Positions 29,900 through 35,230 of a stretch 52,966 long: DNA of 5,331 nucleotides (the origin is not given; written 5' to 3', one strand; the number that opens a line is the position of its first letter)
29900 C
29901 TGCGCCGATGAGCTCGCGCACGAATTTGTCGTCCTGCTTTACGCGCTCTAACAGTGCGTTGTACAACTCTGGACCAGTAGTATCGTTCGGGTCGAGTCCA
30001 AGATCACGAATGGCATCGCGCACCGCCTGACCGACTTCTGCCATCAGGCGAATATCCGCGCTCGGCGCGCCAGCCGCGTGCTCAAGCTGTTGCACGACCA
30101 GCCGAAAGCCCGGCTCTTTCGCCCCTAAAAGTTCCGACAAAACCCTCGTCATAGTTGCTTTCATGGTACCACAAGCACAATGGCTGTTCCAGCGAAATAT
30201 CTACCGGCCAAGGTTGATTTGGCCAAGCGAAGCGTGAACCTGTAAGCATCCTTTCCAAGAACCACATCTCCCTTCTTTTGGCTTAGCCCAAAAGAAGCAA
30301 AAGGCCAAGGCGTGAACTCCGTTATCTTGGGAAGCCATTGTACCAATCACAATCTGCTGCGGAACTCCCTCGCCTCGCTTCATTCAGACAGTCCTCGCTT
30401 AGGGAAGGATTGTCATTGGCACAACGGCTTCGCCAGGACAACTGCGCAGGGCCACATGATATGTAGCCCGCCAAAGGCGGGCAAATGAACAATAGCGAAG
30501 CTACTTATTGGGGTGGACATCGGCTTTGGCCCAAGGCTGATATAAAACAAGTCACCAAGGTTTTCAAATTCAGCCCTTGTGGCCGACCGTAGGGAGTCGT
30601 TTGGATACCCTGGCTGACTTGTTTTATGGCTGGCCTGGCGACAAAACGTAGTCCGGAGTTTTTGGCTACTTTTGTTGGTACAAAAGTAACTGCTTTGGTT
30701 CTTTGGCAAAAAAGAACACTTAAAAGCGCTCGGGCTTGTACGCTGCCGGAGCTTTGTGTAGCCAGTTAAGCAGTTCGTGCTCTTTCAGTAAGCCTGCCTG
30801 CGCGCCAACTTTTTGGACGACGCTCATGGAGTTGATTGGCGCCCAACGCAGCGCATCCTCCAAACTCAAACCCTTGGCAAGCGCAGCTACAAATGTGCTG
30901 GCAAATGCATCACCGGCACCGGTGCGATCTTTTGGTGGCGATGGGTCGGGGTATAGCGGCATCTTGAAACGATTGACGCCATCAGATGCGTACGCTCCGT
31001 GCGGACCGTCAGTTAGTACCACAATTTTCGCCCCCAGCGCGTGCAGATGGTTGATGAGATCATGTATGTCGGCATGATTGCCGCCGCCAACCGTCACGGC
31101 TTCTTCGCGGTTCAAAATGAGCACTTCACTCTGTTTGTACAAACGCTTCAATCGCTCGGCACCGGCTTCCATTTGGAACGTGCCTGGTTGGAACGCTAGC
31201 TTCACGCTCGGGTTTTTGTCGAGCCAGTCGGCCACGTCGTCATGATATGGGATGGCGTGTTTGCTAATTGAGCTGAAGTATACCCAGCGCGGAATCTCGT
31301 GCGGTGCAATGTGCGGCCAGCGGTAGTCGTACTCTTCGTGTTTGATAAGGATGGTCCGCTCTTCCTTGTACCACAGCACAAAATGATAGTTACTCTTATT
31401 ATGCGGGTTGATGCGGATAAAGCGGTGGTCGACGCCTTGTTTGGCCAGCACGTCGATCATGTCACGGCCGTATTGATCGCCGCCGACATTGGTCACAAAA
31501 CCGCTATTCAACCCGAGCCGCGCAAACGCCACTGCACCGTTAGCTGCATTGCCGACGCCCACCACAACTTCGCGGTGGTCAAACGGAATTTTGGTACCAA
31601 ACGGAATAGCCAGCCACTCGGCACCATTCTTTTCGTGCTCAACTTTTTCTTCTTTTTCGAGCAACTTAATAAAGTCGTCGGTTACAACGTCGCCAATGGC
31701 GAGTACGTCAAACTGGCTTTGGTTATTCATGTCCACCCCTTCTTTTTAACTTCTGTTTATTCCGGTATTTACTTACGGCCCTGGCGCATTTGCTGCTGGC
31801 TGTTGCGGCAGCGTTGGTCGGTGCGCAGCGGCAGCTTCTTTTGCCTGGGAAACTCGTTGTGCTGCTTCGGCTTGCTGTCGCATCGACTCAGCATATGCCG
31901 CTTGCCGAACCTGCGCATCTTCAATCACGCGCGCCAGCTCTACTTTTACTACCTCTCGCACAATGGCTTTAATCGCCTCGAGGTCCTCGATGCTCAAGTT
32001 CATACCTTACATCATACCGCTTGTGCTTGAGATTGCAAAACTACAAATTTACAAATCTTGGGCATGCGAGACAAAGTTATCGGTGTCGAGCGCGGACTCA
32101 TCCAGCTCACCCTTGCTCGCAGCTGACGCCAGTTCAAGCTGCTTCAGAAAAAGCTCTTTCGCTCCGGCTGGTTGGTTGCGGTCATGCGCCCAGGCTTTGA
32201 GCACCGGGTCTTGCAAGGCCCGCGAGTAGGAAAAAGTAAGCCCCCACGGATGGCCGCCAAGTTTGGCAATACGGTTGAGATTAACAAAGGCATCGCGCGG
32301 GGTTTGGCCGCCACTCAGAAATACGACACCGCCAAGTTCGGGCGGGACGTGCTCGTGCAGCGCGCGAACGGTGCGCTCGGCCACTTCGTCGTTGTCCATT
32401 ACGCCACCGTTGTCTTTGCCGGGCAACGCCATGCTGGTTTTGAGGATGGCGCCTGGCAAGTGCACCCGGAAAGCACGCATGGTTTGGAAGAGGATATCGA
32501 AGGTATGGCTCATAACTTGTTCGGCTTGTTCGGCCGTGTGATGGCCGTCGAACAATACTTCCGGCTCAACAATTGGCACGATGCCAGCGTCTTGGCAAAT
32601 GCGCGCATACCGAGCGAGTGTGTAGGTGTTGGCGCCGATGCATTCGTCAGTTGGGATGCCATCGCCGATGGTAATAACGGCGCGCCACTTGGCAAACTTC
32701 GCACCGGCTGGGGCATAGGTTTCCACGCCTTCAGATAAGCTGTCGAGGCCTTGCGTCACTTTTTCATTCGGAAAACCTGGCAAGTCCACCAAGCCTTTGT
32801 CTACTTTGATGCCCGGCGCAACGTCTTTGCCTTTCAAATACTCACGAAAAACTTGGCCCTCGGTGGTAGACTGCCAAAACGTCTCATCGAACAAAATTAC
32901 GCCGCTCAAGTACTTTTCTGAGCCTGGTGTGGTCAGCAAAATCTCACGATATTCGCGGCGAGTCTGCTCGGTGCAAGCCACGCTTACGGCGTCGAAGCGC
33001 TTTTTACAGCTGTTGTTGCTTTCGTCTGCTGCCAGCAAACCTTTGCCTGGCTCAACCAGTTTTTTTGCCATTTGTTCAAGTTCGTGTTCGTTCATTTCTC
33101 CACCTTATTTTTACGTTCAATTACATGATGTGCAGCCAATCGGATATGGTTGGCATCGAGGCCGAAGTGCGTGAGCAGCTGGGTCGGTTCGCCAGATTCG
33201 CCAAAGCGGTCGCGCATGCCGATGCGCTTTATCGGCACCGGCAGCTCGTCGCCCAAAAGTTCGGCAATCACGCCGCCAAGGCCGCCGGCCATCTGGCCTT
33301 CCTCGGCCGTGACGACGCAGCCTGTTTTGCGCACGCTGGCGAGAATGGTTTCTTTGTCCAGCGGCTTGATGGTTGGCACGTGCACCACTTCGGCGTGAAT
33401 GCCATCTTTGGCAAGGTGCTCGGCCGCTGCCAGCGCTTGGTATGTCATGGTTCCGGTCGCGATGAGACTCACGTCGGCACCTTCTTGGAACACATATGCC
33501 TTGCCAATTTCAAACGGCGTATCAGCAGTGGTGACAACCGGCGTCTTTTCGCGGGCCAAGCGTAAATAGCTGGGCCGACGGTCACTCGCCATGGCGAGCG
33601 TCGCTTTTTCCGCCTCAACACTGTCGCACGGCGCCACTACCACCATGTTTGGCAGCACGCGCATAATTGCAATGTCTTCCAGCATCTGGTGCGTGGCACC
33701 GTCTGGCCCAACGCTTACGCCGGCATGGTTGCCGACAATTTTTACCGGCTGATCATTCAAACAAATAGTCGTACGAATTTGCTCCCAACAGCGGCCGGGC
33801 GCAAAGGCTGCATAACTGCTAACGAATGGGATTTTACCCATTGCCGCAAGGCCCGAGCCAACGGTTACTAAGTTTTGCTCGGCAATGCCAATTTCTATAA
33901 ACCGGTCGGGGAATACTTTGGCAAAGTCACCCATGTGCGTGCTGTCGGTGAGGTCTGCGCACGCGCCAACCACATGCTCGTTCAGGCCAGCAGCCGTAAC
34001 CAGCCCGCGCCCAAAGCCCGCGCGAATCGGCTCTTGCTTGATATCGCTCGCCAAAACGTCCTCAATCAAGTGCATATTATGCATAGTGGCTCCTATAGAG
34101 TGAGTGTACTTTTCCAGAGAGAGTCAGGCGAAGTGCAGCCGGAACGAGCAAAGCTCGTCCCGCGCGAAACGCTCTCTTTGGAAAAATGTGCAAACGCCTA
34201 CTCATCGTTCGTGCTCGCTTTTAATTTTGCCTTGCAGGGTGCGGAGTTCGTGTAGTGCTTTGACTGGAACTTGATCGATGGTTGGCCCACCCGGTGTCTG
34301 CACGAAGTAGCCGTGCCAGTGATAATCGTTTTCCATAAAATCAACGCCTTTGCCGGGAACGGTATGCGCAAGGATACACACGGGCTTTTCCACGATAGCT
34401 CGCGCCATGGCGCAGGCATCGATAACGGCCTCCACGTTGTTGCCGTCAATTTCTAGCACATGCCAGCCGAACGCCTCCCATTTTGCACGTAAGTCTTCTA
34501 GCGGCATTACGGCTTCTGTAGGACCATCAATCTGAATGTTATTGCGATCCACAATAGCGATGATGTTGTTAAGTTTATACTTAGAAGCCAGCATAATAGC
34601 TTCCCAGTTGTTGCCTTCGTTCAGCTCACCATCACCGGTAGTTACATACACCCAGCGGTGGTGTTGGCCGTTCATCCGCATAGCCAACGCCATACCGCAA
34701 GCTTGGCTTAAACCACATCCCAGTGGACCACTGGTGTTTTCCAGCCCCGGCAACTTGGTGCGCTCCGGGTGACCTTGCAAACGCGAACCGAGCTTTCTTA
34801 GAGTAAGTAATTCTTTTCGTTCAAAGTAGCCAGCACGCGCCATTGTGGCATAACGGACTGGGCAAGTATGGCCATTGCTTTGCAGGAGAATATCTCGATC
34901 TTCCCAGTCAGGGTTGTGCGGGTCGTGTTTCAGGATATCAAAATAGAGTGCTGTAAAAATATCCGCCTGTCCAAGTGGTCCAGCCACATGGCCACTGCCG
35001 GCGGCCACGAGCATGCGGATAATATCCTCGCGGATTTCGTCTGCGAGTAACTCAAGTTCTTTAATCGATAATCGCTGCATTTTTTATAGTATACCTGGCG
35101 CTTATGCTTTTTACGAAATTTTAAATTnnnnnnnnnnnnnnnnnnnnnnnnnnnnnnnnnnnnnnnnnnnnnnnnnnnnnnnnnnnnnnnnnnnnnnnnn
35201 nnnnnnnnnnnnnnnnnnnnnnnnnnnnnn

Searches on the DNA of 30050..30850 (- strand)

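Call 4: search_rna_families(source=window, start=30050, end=30850, threshold=evalue, max_evalue=10, show_alignments=3)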
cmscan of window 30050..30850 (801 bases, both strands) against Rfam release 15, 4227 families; matches with E-value up to 10: 2.
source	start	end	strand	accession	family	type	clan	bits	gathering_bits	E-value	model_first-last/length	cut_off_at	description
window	30534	30636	+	RF03596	mir-5880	Gene; miRNA;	-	20.2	97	0.32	1-79/79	no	mir-5880 microRNA precursor family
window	30481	30542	+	RF01123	sR35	Gene; snRNA; snoRNA; CD-box;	-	12.6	60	2.4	1-57/57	no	Small nucleolar RNA sR35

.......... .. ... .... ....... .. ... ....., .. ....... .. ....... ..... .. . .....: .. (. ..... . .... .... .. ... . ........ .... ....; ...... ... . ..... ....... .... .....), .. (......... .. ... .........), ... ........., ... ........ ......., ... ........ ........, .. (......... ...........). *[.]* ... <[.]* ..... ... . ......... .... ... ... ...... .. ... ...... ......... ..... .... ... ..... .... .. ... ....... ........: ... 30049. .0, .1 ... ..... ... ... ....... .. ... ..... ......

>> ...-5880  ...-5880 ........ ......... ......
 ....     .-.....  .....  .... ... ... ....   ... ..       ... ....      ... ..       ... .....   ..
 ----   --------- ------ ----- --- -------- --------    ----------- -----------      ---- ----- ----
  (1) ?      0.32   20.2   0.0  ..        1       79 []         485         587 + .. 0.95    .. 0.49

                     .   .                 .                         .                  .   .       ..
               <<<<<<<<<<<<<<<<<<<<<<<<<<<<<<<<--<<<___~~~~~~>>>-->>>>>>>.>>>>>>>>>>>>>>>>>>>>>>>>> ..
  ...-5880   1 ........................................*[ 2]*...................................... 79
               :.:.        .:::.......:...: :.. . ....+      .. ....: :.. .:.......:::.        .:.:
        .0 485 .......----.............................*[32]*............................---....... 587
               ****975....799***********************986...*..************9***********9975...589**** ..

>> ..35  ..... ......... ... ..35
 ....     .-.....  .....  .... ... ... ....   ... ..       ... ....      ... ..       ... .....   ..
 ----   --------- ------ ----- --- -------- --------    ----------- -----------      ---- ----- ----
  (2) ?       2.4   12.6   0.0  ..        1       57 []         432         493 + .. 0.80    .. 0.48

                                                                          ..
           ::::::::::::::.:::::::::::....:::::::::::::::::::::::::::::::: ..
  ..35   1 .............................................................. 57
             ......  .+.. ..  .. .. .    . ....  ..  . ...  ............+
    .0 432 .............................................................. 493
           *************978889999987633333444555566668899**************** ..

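Call 28: search_dna_similar(query=window:30165-30719:-, collection=phages, mode=distant, max_evalue=0.1)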
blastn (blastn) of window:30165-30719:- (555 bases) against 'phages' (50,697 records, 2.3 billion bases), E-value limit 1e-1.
Records with a match: 3; places in all: 3; records where one place covers at least 80% of the query: 0.
Best place of each record, by identity: 90-95% 3.
By first word of the organism name: Microvirus 2; Microviridae 1.
By host as written in the record: porcine 2; - 1.
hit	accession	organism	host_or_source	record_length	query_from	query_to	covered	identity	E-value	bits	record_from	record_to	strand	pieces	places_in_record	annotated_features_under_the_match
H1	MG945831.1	Microviridae sp.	pig feces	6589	415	448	6%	94.1%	9e-5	54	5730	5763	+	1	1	none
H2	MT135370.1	Microvirus sp.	porcine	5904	415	448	6%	94.1%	9e-5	54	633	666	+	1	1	none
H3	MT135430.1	Microvirus sp.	porcine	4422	415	447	6%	90.9%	1e-2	47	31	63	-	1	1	none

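Call 29: search_dna_similar(query=window:30165-30719:-, collection=plasmids, mode=distant, max_evalue=0.1)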
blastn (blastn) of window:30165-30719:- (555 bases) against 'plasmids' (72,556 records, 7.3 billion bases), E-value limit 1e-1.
No match.

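Call 30: get_annotated_region(hit=H1, flank=600)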
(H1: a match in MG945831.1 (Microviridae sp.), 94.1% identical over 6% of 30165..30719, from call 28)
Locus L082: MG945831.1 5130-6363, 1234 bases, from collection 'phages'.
description: UNVERIFIED: Microviridae sp. isolate 9359-1602, complete genome.
organism: Microviridae sp. (NCBI taxid 2202644)
taxonomy: Viruses; Monodnaviria; Sangervirae; Phixviricota; Malgrandaviricetes; Petitvirales; Microviridae
host: -; source: pig feces; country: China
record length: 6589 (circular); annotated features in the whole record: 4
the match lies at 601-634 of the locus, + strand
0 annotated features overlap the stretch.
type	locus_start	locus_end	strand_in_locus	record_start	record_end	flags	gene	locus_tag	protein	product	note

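Call 31: get_annotated_region(hit=H2, flank=600)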
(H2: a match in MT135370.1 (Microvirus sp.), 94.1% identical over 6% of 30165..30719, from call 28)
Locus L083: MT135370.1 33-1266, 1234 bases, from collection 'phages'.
description: UNVERIFIED: Microvirus sp. isolate VIRES_HeB02_2265193, complete genome.
organism: Microvirus sp. (NCBI taxid 2202559)
taxonomy: Viruses; Monodnaviria; Sangervirae; Phixviricota; Malgrandaviricetes; Petitvirales; Microviridae
host: porcine; source: -; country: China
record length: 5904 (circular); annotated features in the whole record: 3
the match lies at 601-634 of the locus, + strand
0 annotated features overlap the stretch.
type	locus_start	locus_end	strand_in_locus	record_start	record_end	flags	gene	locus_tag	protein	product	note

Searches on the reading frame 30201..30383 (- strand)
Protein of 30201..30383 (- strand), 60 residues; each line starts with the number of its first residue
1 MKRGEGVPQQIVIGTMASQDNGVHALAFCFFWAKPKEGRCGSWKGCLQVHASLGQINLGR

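Call 68: find_homologous_proteins(query=window:30201-30383:-, max_evalue=1)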
Query window:30201-30383:- (60 aa): 1 proteins with E <= 1 among 1 candidates.
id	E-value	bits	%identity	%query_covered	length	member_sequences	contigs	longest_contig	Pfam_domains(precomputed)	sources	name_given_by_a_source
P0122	2.6e-35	136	100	100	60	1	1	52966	-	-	-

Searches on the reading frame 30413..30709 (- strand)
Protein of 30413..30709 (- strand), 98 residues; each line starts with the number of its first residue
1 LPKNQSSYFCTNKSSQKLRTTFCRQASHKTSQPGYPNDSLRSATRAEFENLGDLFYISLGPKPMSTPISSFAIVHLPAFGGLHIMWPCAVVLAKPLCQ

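Call 7: search_protein_families(library=pfam, proteins=[window:30413-30709:-], max_evalue=0.01)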
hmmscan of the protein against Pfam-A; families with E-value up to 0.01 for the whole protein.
window:30413-30709:- (98 aa): 0 families

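Call 66: search_protein_representatives(protein=window:30413-30709:-)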
Query: 98 residues. Proteins with E-value up to 0.001 (for the whole library): 1; up to 1e-10: 1; up to 1e-30: 0. The best 1 are listed.
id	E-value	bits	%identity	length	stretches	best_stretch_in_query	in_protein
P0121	1.6e-15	73.3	-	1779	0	-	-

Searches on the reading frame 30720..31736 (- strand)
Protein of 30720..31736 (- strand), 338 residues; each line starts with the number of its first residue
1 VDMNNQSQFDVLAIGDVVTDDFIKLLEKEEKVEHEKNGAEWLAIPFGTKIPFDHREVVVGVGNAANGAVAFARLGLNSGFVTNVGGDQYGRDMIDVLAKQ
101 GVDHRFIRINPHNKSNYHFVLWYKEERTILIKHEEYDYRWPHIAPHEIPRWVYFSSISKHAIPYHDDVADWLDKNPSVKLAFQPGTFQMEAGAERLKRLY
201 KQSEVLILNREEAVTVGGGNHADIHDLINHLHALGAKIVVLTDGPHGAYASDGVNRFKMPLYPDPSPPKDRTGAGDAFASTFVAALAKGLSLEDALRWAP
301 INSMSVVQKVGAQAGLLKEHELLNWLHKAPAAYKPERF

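Call 7: search_protein_families(library=pfam, proteins=[window:30720-31736:-], max_evalue=0.01)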
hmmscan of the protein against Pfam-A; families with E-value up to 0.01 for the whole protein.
window:30720-31736:- (338 aa): 2 families
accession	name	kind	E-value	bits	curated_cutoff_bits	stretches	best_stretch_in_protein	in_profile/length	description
PF00294.29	PfkB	-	1.2e-37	130.4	25.8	1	62-316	37-299/302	pfkB family carbohydrate kinase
PF08543.17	Phos_pyr_kin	-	2.5e-07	30.8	27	1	194-299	110-224/246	Phosphomethylpyrimidine kinase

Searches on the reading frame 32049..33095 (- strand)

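Call 7: search_protein_families(library=pfam, proteins=[window:32049-33095:-], max_evalue=0.01)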
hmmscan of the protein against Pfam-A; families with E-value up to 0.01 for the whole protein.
window:32049-33095:- (348 aa): 1 family
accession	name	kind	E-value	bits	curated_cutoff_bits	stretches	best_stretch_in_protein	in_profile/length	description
PF00274.25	Glycolytic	-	2.5e-113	378.9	22.2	1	5-335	1-333/349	Fructose-bisphosphate aldolase class-I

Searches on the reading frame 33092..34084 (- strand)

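Call 7: search_protein_families(library=pfam, proteins=[window:33092-34084:-], max_evalue=0.01)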
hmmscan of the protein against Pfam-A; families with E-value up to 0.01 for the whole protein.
window:33092-34084:- (330 aa): 4 families
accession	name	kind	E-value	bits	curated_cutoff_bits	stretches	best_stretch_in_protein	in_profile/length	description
PF02779.29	Transket_pyr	-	2.7e-37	128.5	27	1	21-181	6-172/174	Transketolase, pyrimidine binding domain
PF02780.25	Transketolase_C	-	5.1e-36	123.7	25.9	1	194-314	1-124/124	Transketolase, C-terminal domain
PF22613.1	Transketolase_C_1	-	1.7e-09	38.3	27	1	196-310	2-113/113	Transketolase-like TK C-terminal domain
PF17147.9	PFOR_II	-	0.0015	19.3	27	0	203-273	1-71/102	Pyruvate:ferredoxin oxidoreductase core domain II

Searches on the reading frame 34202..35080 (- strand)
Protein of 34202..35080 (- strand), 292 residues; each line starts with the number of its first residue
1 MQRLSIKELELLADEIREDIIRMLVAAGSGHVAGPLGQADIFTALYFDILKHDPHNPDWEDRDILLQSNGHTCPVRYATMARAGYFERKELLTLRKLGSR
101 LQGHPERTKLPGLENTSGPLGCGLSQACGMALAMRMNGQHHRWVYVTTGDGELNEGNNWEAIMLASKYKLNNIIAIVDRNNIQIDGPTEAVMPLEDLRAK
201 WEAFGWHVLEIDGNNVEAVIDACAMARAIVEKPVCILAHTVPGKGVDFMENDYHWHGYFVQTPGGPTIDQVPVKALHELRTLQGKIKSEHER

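Call 7: search_protein_families(library=pfam, proteins=[window:34202-35080:-], max_evalue=0.01)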
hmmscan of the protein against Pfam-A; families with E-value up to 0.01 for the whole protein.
window:34202-35080:- (292 aa): 5 families
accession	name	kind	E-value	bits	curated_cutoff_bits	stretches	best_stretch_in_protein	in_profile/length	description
PF00456.26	Transketolase_N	-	3.3e-56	191.1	22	1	13-257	6-260/334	Transketolase, thiamine diphosphate binding domain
PF13292.11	DXP_synthase_N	-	3.2e-14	53.3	21.2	1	2-187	11-178/274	1-deoxy-D-xylulose-5-phosphate synthase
PF00676.26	E1_dh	-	3.1e-13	49.8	22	1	96-228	80-209/300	Dehydrogenase E1 component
PF09364.15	XFP_N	-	0.00015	21.1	23.7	1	108-224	130-245/364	XFP N-terminal domain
PF02775.26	TPP_enzyme_C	-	0.00032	21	21.9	1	114-182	24-84/151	Thiamine pyrophosphate enzyme, C-terminal TPP binding domain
